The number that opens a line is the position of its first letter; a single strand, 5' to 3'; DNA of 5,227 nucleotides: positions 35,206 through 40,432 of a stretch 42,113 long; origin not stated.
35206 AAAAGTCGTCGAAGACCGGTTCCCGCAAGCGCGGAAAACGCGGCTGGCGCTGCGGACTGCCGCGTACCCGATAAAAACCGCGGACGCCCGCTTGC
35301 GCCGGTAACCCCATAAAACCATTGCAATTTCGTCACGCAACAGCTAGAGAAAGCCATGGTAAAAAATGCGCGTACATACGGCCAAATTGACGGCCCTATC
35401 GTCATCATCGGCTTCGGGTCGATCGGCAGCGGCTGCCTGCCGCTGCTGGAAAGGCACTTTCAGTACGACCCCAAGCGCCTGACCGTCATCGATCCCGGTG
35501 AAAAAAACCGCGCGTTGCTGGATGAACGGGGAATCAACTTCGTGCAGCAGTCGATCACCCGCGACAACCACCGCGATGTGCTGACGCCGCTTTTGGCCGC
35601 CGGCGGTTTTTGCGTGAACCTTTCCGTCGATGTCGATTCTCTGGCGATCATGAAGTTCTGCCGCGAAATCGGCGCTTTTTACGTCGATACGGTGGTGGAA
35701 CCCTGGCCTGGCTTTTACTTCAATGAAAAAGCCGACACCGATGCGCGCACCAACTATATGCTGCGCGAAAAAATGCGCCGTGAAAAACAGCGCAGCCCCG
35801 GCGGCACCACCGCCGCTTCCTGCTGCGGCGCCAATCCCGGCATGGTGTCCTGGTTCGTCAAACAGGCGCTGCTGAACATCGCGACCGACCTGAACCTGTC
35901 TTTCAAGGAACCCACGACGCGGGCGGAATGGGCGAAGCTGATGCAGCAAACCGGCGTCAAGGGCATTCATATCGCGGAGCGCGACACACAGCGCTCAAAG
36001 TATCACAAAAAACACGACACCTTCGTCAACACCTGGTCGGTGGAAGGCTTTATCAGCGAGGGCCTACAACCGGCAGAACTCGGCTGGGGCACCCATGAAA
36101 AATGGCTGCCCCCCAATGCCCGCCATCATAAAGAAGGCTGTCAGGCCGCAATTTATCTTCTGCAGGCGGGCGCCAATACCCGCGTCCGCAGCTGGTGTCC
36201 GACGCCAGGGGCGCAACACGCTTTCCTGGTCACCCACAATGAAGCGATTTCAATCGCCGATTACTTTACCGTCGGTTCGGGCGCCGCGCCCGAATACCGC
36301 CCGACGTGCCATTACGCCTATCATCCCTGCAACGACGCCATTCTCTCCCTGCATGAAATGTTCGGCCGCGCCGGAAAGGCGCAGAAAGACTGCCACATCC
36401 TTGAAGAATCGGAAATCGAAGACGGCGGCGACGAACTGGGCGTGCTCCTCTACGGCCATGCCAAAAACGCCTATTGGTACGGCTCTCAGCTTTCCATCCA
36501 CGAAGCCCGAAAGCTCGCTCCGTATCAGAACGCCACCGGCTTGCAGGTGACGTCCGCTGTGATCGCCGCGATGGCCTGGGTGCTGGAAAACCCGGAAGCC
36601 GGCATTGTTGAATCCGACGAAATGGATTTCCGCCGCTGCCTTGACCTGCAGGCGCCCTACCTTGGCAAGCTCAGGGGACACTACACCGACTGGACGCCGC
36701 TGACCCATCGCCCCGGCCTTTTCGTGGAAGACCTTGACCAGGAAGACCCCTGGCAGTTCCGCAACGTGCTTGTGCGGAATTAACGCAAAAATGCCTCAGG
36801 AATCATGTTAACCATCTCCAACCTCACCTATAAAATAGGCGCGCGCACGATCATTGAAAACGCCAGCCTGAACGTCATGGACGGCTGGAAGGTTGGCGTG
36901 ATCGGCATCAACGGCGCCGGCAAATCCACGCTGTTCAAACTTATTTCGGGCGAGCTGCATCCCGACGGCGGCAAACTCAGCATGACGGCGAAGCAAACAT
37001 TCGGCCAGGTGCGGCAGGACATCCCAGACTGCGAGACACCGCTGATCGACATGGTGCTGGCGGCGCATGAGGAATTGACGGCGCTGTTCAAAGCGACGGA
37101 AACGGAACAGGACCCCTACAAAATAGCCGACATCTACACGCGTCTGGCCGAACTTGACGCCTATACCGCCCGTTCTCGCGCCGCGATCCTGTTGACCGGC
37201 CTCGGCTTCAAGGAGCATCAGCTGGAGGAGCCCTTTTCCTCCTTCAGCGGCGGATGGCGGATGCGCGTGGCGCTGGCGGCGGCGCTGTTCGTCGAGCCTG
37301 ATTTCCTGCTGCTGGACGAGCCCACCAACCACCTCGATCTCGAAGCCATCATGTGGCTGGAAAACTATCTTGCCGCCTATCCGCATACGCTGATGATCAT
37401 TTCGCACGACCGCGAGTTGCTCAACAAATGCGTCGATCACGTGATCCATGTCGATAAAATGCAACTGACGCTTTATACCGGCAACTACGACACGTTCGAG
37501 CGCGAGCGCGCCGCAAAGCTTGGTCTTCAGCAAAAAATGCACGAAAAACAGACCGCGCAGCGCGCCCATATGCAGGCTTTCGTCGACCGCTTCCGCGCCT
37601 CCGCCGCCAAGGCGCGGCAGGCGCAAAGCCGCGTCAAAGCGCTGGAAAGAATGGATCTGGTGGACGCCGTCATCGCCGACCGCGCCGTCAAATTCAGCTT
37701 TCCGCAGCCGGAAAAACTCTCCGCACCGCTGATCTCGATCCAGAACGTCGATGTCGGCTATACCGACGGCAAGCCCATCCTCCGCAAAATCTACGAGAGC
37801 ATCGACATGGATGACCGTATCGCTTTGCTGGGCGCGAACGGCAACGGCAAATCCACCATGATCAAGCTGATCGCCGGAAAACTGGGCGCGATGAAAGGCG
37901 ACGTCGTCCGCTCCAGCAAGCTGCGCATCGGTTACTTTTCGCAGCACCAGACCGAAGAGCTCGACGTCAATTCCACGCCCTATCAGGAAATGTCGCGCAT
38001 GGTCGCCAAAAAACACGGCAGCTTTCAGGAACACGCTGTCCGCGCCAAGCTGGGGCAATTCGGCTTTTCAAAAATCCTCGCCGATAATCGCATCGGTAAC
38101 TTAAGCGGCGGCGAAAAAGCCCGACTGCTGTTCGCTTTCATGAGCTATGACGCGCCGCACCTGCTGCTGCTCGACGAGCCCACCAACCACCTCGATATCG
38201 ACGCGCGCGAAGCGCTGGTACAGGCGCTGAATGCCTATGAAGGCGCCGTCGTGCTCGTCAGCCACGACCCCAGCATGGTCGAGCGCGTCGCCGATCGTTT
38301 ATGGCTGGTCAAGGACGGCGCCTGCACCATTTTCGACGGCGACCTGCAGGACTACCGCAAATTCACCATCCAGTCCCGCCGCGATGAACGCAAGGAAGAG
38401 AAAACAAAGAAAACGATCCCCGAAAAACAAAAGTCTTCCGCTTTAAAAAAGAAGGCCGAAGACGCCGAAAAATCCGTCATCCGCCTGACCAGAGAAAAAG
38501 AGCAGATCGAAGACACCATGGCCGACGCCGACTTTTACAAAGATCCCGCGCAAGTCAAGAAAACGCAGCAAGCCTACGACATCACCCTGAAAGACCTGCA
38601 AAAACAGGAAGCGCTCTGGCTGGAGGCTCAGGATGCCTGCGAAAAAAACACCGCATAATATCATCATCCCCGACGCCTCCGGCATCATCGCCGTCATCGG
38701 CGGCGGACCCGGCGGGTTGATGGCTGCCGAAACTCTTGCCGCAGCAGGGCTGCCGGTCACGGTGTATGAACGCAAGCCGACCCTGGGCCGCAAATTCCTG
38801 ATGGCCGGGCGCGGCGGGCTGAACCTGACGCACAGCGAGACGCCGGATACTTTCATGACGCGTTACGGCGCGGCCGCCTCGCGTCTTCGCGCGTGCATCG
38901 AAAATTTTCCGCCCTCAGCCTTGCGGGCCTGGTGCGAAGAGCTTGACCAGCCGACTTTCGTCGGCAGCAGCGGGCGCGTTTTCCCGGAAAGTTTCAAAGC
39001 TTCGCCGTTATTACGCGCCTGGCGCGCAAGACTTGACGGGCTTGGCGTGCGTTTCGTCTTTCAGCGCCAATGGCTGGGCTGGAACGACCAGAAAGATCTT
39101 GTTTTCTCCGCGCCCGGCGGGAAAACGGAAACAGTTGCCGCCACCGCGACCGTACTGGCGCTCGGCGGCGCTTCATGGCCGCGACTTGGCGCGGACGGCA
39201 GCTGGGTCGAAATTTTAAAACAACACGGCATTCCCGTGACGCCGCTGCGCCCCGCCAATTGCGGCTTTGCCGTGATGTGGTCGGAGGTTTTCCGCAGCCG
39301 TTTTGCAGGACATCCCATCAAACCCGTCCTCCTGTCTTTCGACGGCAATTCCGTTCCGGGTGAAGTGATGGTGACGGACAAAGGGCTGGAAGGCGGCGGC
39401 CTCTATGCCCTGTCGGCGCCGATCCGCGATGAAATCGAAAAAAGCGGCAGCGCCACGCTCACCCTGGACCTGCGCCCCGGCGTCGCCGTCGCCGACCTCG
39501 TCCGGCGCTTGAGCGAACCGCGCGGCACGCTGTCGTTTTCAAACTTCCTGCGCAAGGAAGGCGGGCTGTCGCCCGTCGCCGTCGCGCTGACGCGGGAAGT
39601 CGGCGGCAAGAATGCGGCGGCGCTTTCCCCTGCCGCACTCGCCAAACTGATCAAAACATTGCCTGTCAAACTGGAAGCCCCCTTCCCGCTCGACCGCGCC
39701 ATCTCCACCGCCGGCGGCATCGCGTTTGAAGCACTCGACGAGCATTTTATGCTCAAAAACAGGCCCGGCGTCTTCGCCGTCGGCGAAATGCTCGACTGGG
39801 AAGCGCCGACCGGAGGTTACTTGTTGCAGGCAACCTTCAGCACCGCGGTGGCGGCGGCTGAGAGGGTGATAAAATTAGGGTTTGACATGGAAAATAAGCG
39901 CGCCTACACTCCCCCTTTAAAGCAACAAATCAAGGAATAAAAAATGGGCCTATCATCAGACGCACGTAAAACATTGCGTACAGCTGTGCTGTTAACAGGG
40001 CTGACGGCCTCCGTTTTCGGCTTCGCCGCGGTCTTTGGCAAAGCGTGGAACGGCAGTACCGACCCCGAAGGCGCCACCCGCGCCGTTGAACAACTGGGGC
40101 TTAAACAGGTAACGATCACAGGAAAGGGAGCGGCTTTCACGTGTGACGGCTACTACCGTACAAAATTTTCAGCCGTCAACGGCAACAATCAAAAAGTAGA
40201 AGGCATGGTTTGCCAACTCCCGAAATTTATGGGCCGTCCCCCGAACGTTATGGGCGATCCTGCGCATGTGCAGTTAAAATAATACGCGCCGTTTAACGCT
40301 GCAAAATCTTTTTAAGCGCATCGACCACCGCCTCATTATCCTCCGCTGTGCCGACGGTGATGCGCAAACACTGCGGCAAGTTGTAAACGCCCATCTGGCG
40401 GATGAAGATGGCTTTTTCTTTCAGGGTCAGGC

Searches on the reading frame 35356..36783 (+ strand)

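Call 22: search_protein_families(library=pfam, proteins=[window:35356-36783:+], max_evalue=0.001)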
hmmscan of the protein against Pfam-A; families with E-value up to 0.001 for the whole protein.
window:35356-36783:+ (475 aa): 2 families
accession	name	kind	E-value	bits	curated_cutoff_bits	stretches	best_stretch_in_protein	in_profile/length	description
PF03435.24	Sacchrp_dh_NADP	-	2.2e-34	119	25.1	1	15-153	1-128/129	Saccharopine dehydrogenase NADP binding domain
PF16653.10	Sacchrp_dh_C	-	5e-33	115.8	31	1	158-442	1-263/265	Saccharopine dehydrogenase C-terminal domain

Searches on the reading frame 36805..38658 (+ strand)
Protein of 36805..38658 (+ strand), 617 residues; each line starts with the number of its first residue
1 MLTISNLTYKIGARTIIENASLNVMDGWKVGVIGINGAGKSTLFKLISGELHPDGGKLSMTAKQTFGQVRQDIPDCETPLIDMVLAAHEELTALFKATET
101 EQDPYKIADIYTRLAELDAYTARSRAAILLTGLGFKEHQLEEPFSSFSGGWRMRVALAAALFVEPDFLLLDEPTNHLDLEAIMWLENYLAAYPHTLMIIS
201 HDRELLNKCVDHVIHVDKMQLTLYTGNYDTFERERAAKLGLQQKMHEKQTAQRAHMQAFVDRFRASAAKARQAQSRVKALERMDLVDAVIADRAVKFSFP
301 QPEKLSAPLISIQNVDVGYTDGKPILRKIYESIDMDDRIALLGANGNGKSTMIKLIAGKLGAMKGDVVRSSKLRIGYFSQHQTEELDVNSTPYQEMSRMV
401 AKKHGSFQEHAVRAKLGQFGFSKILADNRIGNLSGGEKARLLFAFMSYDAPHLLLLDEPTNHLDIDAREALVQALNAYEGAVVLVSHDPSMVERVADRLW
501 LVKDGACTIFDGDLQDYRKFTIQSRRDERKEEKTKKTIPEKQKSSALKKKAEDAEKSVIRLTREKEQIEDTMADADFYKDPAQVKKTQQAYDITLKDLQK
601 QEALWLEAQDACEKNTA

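Call 63: search_protein_families(library=pfam, proteins=[window:36805-38658:+], max_evalue=1)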
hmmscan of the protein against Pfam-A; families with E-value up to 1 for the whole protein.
window:36805-38658:+ (617 aa): 30 families (the best 25 are shown)
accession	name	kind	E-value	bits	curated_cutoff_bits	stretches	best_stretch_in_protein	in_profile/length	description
PF00005.33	ABC_tran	-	7.3e-46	156.6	25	2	18-175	2-137/137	ABC transporter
PF12848.13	ABC_tran_Xtn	-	1.1e-26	93.2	25.9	1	214-295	1-83/85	ABC transporter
PF13304.12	AAA_21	-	2.1e-16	61.3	27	3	437-492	242-303/304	AAA domain, putative AbiEii toxin, Type IV TA system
PF02463.25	SMC_N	-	8.1e-11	42.2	40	2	339-499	27-208/220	RecF/RecN/SMC N terminal domain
PF01926.29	MMR_HSR1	-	1.4e-05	25.6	21.9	1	29-71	1-43/113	50S ribosome-binding GTPase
PF13555.12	AAA_29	-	2.6e-05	24.3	27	1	333-353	19-39/61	P-loop containing region of AAA domain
PF13238.12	AAA_18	-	3.8e-05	24.6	29.4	1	339-499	1-112/128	AAA domain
PF03308.22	MeaB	-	4.5e-05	23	23.1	1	10-61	16-67/273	Methylmalonyl Co-A mutase-associated GTPase MeaB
PF03193.22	RsgA_GTPase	-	0.00015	22.1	30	1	326-369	97-139/174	RsgA GTPase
PF16326.10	ABC_tran_CTD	-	0.00027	21.6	32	1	544-607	3-66/69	ABC transporter C-terminal domain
PF00004.35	AAA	-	0.00085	20.2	21.2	0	340-363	2-25/131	ATPase family associated with various cellular activities (AAA)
PF13558.12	SbcC_Walker_B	-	0.0016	19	27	1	428-476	28-89/90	SbcC/RAD50-like, Walker B motif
PF13476.12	AAA_23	-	0.002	19.2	27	0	340-384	23-64/201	AAA domain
PF25201.1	nSTAND6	-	0.0035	17.8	27.7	1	326-364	8-46/148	Novel STAND NTPase 6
PF24883.2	NPHP3_N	-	0.021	15.5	24.8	0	34-91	29-86/164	Nephrocystin 3, N-terminal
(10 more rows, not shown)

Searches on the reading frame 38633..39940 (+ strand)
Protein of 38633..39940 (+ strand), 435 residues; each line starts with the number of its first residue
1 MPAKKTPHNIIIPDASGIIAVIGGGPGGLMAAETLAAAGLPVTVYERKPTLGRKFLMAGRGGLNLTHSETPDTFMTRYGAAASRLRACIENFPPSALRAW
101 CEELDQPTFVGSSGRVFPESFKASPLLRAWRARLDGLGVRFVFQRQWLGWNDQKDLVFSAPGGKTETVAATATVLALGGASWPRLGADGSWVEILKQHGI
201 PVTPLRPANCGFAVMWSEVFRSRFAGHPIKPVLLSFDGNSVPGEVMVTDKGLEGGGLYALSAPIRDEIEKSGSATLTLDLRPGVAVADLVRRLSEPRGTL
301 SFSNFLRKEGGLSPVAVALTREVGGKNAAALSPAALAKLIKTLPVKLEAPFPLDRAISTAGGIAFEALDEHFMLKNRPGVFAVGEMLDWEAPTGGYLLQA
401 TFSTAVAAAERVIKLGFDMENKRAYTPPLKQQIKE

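Call 63: search_protein_families(library=pfam, proteins=[window:38633-39940:+], max_evalue=1)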
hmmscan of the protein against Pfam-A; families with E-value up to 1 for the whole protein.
window:38633-39940:+ (435 aa): 18 families
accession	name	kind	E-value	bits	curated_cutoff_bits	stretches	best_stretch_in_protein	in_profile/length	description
PF03486.20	HI0933_like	-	3.5e-70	236.7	50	1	19-410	3-243/244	HI0933-like protein Rossmann domain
PF22780.1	HI0933_like_1st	-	6.2e-22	78.6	27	1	206-358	1-165/165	HI0933-like protein barrel and H2TH domain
PF07992.20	Pyr_redox_2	-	1.7e-08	34.7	26.1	1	19-190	3-119/291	Pyridine nucleotide-disulphide oxidoreductase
PF01266.30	DAO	-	1.5e-07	31.7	27.9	2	19-52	2-35/353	FAD dependent oxidoreductase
PF13450.12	NAD_binding_8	-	7.8e-07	29.7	21.9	1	21-53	1-33/68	NAD(P)-binding Rossmann-like domain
PF00890.30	FAD_binding_2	-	1.6e-05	24.7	20.4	1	20-67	3-49/414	FAD binding domain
PF00070.33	Pyr_redox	-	4e-05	24.5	22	1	19-55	2-38/82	Pyridine nucleotide-disulphide oxidoreductase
PF12831.13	FAD_oxidored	-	0.00017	21.4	27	1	19-60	2-43/416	FAD dependent oxidoreductase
PF01494.25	FAD_binding_3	-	0.00034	20.4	22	1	20-50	5-35/349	FAD binding domain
PF01593.30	Amino_oxidase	-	0.0082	15.9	19.8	1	27-52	2-27/443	Flavin containing amine oxidoreductase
PF01946.23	Thi4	-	0.013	15.2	26.2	1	19-53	20-55/235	Thi4 family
PF13454.12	NAD_binding_9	-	0.018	15.5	21.8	1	20-54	1-38/155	FAD-NAD(P)-binding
PF13738.12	Pyr_redox_3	-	0.052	13.2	30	1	21-53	2-34/305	Pyridine nucleotide-disulphide oxidoreductase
PF05834.18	Lycopene_cycl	-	0.067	12.7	23.4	0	19-50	2-35/380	Lycopene cyclase protein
PF03446.21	NAD_binding_2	-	0.12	12.8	21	1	19-75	2-53/161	NAD binding domain of 6-phosphogluconate dehydrogenase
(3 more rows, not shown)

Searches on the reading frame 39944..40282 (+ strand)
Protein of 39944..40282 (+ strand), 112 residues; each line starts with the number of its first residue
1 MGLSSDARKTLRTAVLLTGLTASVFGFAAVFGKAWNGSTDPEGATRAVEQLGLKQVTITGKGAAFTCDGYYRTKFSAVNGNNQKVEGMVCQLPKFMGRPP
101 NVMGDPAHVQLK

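Call 63: search_protein_families(library=pfam, proteins=[window:39944-40282:+], max_evalue=1)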
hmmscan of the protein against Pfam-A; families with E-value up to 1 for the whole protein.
window:39944-40282:+ (112 aa): 1 family
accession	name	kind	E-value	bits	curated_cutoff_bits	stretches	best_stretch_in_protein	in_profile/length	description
PF09136.16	Glucodextran_B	-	0.2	12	27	1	52-83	29-60/83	Glucodextranase, domain B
